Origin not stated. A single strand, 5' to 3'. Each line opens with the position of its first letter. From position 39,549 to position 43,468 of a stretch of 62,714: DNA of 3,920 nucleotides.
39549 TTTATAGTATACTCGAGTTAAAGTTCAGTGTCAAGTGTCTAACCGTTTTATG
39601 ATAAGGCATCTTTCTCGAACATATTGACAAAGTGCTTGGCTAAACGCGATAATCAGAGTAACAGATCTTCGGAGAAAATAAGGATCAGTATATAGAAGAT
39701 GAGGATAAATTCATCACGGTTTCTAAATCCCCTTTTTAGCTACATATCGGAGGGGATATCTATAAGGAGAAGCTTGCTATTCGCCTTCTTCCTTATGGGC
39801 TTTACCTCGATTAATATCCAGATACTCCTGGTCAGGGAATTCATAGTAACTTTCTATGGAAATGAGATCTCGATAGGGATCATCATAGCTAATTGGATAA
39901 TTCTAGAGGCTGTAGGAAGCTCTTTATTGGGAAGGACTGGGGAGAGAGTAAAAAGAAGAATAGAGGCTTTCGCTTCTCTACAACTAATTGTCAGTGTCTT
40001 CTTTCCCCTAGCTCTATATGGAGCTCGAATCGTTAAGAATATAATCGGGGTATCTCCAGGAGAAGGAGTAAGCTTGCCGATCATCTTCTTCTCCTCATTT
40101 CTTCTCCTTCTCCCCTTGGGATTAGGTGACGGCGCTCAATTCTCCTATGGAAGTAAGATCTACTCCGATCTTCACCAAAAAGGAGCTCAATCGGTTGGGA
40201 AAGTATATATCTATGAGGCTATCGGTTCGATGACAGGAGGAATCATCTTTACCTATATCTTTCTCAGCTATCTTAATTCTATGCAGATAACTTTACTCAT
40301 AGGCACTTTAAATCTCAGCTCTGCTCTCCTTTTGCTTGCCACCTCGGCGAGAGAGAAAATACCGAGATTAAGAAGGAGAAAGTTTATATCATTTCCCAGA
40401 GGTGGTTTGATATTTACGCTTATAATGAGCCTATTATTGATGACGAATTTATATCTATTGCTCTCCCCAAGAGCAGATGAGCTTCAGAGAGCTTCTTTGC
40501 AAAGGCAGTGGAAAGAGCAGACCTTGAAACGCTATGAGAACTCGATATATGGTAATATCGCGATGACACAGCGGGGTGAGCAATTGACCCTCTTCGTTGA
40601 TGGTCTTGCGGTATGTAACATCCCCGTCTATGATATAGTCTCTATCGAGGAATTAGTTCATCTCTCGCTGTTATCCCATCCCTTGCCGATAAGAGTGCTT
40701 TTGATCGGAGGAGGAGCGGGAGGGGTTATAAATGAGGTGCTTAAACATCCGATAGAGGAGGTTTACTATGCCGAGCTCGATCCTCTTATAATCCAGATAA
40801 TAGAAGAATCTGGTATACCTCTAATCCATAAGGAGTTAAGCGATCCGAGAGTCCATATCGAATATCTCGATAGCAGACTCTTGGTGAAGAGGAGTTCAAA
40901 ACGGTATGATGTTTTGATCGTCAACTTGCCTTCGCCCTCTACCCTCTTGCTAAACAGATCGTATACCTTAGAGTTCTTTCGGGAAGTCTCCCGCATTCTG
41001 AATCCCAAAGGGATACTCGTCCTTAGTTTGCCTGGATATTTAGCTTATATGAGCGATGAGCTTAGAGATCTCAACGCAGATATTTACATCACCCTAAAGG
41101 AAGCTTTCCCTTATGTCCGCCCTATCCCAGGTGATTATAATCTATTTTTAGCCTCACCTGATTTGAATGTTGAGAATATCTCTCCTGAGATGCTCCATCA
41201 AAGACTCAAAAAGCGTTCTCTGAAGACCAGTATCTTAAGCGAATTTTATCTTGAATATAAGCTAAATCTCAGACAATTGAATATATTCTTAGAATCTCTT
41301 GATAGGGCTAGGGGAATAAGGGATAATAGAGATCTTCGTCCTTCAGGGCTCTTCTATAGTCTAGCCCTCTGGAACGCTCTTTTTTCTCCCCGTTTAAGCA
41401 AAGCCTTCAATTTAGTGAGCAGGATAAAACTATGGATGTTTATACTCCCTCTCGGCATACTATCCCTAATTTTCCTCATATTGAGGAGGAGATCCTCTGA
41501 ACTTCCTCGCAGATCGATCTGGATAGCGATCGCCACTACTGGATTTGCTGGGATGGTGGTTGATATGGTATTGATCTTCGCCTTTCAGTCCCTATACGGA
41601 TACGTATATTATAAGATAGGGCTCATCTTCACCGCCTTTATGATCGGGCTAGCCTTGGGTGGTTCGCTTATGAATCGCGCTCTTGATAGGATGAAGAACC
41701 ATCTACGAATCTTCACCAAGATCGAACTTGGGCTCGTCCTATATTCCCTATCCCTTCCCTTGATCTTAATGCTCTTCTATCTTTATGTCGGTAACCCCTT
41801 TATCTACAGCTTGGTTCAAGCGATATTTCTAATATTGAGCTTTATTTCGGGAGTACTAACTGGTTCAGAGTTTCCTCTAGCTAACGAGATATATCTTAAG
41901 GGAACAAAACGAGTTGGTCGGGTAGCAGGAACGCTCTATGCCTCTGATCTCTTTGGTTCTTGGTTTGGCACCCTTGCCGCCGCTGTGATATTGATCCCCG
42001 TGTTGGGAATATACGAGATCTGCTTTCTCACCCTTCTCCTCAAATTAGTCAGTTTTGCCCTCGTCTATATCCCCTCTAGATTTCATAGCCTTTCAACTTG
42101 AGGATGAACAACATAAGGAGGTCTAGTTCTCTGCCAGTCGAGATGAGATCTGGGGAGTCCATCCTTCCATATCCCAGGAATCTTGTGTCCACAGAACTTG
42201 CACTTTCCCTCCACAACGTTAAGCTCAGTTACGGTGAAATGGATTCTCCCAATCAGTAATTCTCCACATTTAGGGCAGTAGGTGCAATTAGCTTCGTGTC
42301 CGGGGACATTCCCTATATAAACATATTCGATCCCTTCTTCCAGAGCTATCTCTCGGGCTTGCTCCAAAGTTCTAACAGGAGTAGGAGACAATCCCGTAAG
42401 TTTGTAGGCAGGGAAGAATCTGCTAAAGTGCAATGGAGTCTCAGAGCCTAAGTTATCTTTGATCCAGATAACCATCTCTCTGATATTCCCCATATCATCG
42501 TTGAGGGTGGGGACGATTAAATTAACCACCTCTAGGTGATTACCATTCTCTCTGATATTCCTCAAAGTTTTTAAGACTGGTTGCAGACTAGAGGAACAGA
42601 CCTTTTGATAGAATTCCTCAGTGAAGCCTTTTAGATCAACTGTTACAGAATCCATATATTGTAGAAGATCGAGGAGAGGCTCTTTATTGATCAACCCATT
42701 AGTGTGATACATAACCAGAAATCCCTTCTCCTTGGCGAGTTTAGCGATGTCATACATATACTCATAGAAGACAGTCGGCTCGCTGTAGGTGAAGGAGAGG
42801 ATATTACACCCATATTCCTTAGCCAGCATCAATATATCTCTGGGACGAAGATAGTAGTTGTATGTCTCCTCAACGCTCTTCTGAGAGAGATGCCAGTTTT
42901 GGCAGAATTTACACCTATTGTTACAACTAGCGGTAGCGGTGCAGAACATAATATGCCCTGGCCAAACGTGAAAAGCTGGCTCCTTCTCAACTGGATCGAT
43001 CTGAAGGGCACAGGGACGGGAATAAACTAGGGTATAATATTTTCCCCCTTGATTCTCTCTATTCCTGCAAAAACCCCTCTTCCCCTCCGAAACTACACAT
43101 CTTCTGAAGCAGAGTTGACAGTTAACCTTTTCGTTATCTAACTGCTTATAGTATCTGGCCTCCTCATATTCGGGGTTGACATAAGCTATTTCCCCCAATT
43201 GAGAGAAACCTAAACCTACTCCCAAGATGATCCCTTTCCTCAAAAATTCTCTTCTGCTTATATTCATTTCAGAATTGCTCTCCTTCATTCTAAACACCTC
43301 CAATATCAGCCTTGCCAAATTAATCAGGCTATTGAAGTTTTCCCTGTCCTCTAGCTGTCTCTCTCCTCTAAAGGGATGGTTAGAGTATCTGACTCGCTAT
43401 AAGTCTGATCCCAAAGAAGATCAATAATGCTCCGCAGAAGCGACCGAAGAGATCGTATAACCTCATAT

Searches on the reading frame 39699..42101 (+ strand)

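Call 85: search_protein_families(library=pfam, proteins=[window:39699-42101:+], max_evalue=0.00001)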
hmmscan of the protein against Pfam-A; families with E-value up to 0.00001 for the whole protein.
window:39699-42101:+ (800 aa): 1 family
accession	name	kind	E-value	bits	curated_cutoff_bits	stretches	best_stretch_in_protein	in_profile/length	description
PF01564.23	Spermine_synth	-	7.4e-22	78.2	22.9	1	317-477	6-164/186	Spermine/spermidine synthase domain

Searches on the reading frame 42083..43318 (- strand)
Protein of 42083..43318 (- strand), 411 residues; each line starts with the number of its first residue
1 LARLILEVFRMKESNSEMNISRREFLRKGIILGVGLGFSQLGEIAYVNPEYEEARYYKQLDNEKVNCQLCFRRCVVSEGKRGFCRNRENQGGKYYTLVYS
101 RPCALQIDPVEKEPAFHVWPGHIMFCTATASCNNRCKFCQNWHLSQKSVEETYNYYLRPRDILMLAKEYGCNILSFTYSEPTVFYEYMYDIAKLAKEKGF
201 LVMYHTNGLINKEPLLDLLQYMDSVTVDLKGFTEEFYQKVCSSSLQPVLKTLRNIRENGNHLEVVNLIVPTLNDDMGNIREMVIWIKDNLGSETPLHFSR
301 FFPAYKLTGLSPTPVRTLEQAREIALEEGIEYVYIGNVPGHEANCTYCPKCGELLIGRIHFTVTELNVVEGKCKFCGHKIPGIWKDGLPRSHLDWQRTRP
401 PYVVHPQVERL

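Call 86: search_protein_families(library=pfam, proteins=[window:42083-43318:-], max_evalue=0.00001)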
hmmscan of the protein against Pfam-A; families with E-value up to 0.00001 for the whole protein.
window:42083-43318:- (411 aa): 1 family
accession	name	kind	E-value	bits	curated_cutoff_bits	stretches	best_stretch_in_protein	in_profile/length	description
PF04055.27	Radical_SAM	-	1.1e-21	78.2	29.5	1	129-277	4-160/166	Radical SAM superfamily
